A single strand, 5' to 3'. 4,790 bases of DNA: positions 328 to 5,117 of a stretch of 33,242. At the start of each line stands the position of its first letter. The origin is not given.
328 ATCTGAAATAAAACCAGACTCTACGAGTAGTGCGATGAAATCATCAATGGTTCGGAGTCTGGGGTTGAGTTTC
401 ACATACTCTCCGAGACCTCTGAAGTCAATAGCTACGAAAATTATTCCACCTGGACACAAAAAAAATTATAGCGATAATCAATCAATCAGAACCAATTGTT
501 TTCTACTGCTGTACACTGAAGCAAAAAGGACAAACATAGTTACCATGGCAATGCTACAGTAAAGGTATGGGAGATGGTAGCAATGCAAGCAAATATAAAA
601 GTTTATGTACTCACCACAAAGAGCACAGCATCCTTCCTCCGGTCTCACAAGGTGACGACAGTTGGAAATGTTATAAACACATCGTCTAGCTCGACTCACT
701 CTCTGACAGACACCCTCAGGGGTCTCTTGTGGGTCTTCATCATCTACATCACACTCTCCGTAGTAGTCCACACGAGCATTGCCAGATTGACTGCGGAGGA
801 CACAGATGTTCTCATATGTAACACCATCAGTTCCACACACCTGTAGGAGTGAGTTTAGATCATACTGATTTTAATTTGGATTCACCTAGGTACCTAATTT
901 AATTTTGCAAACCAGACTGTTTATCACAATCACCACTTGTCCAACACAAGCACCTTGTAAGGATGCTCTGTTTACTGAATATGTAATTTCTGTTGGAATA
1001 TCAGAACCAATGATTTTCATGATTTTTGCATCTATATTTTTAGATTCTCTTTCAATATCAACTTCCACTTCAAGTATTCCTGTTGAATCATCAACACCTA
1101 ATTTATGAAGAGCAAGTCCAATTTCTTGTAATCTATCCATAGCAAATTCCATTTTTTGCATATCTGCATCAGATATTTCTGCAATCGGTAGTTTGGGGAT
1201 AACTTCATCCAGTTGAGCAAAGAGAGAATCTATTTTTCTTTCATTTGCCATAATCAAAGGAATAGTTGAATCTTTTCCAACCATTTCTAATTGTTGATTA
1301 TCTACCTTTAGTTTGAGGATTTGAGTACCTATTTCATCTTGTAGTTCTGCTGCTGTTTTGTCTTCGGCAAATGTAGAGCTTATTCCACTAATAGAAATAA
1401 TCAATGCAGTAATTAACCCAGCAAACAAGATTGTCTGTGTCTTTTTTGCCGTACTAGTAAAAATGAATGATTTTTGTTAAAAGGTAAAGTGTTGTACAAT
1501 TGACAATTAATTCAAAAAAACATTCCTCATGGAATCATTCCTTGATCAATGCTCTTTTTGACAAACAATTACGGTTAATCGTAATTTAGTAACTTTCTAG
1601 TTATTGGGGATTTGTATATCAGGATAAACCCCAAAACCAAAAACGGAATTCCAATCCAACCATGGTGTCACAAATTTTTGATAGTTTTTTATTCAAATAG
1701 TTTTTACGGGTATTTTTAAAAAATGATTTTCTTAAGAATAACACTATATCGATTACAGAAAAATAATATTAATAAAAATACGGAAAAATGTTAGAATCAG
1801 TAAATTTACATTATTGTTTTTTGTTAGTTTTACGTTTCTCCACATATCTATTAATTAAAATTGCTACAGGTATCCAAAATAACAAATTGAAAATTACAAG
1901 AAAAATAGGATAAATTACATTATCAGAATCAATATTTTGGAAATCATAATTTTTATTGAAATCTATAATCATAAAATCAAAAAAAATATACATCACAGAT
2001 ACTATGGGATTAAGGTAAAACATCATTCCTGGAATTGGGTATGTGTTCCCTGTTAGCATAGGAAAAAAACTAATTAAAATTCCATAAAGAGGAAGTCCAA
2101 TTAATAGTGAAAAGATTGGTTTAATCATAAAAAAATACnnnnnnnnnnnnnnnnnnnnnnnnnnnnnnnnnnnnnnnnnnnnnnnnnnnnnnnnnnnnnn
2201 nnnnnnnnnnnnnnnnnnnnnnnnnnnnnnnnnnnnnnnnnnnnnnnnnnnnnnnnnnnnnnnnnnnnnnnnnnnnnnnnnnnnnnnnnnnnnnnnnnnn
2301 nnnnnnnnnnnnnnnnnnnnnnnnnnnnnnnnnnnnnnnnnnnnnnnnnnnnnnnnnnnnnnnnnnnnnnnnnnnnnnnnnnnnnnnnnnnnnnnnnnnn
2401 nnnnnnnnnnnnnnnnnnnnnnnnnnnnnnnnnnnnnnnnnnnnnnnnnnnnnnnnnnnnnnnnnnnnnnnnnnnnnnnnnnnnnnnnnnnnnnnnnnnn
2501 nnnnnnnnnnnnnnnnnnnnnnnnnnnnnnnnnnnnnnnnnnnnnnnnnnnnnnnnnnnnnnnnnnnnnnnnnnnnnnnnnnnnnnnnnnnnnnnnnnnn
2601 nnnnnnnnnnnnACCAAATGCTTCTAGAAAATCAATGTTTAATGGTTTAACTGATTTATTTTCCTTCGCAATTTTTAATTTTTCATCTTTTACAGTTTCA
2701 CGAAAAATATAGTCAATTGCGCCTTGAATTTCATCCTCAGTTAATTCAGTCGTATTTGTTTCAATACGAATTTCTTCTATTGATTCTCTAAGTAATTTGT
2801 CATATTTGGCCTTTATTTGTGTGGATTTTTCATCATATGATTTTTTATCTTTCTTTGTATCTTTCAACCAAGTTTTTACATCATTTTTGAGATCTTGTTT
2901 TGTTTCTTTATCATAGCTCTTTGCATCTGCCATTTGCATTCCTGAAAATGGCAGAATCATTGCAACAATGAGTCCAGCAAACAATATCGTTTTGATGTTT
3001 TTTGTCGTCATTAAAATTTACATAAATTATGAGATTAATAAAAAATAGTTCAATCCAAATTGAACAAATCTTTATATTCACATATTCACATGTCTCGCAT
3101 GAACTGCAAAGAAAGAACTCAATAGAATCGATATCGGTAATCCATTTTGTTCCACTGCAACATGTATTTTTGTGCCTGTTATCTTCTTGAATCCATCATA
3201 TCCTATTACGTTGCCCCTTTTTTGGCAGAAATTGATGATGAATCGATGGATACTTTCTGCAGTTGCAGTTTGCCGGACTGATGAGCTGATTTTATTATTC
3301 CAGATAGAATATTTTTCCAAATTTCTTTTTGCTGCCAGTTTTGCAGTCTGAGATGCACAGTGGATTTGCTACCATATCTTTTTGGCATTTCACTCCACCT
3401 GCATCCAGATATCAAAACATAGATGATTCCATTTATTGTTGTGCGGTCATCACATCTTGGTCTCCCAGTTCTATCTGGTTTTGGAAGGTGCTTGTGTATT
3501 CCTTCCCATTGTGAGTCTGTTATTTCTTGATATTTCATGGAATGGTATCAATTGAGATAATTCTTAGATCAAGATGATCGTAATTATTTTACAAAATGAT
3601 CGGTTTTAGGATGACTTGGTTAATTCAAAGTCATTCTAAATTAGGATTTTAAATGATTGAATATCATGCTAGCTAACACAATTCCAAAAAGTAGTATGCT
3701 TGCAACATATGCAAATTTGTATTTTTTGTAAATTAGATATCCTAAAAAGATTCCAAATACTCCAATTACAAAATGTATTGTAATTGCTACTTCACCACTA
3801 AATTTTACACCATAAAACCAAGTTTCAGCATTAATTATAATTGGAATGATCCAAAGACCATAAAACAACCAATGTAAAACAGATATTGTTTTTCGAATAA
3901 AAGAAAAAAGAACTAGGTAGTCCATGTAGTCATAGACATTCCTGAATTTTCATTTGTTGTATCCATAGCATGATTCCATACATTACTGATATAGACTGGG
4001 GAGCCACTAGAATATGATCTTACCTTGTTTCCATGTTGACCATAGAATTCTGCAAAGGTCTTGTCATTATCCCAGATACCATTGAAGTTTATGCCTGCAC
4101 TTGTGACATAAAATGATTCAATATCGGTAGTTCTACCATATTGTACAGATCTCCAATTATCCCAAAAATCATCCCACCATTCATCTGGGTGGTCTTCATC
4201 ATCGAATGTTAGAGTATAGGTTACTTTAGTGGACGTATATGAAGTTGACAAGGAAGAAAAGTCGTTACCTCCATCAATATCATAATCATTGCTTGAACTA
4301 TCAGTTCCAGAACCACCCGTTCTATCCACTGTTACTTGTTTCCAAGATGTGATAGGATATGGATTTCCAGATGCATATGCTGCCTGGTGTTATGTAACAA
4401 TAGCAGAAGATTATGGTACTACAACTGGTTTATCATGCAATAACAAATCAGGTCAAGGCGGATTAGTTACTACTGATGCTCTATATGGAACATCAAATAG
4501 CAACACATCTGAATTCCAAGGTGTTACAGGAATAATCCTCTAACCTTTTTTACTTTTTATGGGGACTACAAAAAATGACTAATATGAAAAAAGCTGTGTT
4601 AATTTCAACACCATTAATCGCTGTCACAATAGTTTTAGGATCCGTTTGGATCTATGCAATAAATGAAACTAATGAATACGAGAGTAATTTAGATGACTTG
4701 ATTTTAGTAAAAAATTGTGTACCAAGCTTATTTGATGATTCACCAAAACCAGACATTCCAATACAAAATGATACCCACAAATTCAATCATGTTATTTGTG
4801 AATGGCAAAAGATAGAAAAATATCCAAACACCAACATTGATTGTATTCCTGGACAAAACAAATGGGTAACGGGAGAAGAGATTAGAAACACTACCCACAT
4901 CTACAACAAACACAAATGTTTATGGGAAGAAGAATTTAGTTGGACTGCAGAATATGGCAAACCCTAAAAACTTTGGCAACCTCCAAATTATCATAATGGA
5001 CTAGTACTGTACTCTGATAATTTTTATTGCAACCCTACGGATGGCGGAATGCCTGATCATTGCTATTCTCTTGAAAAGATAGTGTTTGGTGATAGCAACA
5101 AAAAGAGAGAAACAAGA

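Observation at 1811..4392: Duplicated cassette: secreted DEDHP/WNH-domain protein followed by a small polytopic membrane protein, with the copies separated by an IS remnant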

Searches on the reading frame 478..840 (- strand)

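Call 8: search_protein_families(library=pfam, proteins=[window:478-840:-], max_evalue=0.1)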
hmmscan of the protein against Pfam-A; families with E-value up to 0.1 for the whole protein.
window:478-840:- (120 aa): 3 families
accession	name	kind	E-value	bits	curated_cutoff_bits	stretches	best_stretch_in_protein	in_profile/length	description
PF00050.26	Kazal_1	-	7.8e-05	23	21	1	1-30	16-49/49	Kazal-type serine protease inhibitor domain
PF07648.20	Kazal_2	-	0.0013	19.3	22.8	1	1-30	14-48/48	Kazal-type serine protease inhibitor domain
PF12773.13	DZR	-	0.062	13.9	27.3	1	59-89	2-32/45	Double zinc ribbon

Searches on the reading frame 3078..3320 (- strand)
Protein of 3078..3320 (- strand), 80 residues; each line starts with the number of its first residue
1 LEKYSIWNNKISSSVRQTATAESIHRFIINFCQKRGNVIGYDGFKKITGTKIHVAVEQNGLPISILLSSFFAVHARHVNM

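Call 8: search_protein_families(library=pfam, proteins=[window:3078-3320:-], max_evalue=0.1)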
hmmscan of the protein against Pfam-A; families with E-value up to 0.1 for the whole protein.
window:3078-3320:- (80 aa): 1 family
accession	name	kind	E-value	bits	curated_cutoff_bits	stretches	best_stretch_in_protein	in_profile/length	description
PF01609.27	DDE_Tnp_1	-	0.083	13.1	23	1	37-68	25-55/200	Transposase DDE domain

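Call 9: search_protein_families(library=ncbifam, proteins=[window:3078-3320:-], max_evalue=0.1)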
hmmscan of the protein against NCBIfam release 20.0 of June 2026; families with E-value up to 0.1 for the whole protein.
window:3078-3320:- (80 aa): 1 family
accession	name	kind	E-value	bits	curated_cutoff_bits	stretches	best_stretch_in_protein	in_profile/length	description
NF033580.1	transpos_IS5_3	equivalog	0.00065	19.3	110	1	34-68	111-146/258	IS5 family transposase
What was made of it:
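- Checked: 3078..3320(-) matches profile positions 111-146 only (calls 8, 9).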

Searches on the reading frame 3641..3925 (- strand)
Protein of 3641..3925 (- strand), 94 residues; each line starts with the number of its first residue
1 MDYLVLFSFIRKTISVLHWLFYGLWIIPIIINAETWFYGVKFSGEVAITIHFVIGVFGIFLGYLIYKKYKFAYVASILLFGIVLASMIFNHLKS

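Call 8: search_protein_families(library=pfam, proteins=[window:3641-3925:-], max_evalue=0.1)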
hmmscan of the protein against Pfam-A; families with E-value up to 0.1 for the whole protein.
window:3641-3925:- (94 aa): 0 families

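Call 9: search_protein_families(library=ncbifam, proteins=[window:3641-3925:-], max_evalue=0.1)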
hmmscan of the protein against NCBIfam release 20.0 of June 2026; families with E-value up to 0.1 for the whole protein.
window:3641-3925:- (94 aa): 0 families

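Call 58: find_homologous_proteins(query=A4, max_evalue=0.01)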
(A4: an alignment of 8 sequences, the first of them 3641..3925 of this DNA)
Query A4 (8 sequences) (94 aa, profile of the alignment): 25 proteins with E <= 0.01 among 8000 candidates.
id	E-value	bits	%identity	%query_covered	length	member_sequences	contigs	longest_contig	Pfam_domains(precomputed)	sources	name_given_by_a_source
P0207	1.3e-26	111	31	54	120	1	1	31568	-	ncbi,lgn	ncbi:MAG: hypothetical protein WA130_11760 [Candidatus Methanoperedens sp.]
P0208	4.6e-26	109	34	53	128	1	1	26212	-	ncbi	-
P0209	1.2e-25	107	-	-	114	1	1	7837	-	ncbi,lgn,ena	-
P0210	1.6e-25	107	29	66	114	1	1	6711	-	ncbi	-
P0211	9.1e-25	105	97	100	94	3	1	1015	-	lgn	-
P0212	6.0e-23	99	25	67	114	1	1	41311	-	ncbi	-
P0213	6.3e-21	92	-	-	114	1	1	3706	-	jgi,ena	-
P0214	6.8e-21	92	38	54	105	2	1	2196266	-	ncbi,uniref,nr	ncbi:hypothetical protein [Ferroglobus placidus]|uniref:hypothetical protein n=1 Tax=Ferroglobus pla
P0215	3.4e-20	90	47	20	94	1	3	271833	-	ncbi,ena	-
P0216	3.5e-20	90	29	56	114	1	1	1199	-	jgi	-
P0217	4.5e-19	86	32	74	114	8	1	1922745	-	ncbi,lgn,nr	ncbi:hypothetical protein AIOGIFDO_02026 [Candidatus Methanoperedenaceae archaeon GB37]|nr:hypotheti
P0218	1.6e-18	85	29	55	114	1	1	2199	-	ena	-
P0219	4.3e-18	83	72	98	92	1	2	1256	-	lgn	-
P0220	2.8e-17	81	39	54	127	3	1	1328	-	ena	-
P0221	5.1e-17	80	39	54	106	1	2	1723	-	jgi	-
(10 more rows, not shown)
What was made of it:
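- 3641..3925 (-): Partner B: 94-aa 3-TM membrane protein. Its conserved motif NAETWF[FY]GxKFSG lies in the loop predicted to face outside. Profile search gives 25 hits, including Ferroglobus placidus and Methanoperedenaceae (call 58).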

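Call 59: find_encoding_contigs(protein=P0214, flank=5000, max_places=2)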
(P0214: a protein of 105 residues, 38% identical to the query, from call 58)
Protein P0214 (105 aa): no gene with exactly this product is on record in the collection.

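Call 60: find_encoding_contigs(protein=P0217, flank=5000, max_places=2)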
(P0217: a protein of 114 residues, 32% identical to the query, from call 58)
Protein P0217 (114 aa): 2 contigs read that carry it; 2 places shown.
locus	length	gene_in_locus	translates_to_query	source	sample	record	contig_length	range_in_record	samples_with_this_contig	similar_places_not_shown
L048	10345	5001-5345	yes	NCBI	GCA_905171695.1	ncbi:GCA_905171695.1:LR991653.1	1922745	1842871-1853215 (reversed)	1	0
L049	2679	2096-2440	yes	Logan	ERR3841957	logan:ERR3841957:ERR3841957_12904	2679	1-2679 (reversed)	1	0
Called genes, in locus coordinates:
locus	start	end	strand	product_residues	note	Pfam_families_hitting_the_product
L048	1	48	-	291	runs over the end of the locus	PF00682:HMGL-like (weak), PF22617:HCS_D2, PF08502:LeuA_dimer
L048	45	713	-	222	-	PF00682:HMGL-like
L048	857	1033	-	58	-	-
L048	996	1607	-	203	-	PF13353:Fer4_12, PF04055:Radical_SAM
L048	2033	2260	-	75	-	-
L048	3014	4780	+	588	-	PF00587:tRNA-synt_2b, PF03129:HGTP_anticodon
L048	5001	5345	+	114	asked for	-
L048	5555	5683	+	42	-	-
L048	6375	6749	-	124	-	-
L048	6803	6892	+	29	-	-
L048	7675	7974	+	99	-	PF02680:DUF211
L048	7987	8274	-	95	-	PF01922:SRP19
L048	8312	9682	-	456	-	PF01909:NTP_transf_2, PF09249:tRNA_NucTransf2, PF21133:CAA_C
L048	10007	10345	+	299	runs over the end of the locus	PF00288:GHMP_kinases_N, PF08544:GHMP_kinases_C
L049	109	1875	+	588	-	PF00587:tRNA-synt_2b, PF03129:HGTP_anticodon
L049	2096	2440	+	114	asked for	-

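Call 111: search_protein_families(library=pfam, alignment_id=A4, max_evalue=0.05)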
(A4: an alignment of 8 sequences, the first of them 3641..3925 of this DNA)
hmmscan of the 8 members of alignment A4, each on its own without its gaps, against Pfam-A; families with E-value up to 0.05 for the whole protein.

A. member 1, window:3641-3925:- (94 aa): 0 families

B. families by the number of members that match (of 8 scanned): 2 families
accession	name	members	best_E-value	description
PF01040.23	UbiA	1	0.018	UbiA prenyltransferase family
PF12113.13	SVM_signal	1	0.041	SVM protein signal sequence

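Call 113: search_protein_families(library=padloc, proteins=[window:3641-3925:-], max_evalue=0.01)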
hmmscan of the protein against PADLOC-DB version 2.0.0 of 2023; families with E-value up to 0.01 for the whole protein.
window:3641-3925:- (94 aa): 0 families

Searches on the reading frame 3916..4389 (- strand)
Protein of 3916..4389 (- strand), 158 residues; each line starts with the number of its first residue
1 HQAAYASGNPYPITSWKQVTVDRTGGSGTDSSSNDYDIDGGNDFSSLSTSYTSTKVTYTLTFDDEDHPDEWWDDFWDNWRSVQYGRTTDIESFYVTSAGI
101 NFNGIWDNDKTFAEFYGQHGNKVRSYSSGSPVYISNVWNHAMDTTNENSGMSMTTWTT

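Call 8: search_protein_families(library=pfam, proteins=[window:3916-4389:-], max_evalue=0.1)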
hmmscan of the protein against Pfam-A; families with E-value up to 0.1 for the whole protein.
window:3916-4389:- (158 aa): 0 families

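Call 9: search_protein_families(library=ncbifam, proteins=[window:3916-4389:-], max_evalue=0.1)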
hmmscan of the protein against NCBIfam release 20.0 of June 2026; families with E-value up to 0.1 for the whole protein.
window:3916-4389:- (158 aa): 1 family
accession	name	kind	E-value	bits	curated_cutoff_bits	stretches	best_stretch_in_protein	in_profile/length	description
NF047489.2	adhesinLsa23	equivalog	3.8e-13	49.3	270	1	37-156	50-184/202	surface adhesion protein Lsa23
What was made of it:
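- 3916..4389 (-): Copy 2: 5'-truncated orphan of a subfamily-B domain gene. It is 158 codons with no internal stop, no signal peptide and no ATG. The first possible start is GTG at 4329. NF047489 match E 4e-13 (call 9).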

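Call 72: search_dna_similar(query=window:3916-4389:-, collection=phages, mode=protein, max_evalue=0.001, max_rows=15)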
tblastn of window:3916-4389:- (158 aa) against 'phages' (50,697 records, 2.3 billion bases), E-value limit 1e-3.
No match.

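Call 113: search_protein_families(library=padloc, proteins=[window:3916-4389:-], max_evalue=0.01)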
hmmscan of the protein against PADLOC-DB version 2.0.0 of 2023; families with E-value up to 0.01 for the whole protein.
window:3916-4389:- (158 aa): 0 families

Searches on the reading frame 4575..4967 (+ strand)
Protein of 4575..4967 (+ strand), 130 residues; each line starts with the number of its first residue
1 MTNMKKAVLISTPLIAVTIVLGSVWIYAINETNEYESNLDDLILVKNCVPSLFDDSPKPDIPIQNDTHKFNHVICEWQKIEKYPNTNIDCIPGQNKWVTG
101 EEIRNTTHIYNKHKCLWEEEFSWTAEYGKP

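Call 8: search_protein_families(library=pfam, proteins=[window:4575-4967:+], max_evalue=0.1)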
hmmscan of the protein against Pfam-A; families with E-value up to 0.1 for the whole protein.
window:4575-4967:+ (130 aa): 0 families

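Call 9: search_protein_families(library=ncbifam, proteins=[window:4575-4967:+], max_evalue=0.1)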
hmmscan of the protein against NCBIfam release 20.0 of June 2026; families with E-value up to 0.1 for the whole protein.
window:4575-4967:+ (130 aa): 1 family
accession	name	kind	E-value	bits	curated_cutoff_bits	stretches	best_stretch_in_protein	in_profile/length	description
NF004703.2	PRK06041.1-1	equivalog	0.041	12.2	570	1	6-58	157-210/525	archaellar assembly protein ArlJ/FlaJ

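Call 113: search_protein_families(library=padloc, proteins=[window:4575-4967:+], max_evalue=0.01)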
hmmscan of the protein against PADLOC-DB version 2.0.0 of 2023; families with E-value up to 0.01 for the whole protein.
window:4575-4967:+ (130 aa): 0 families
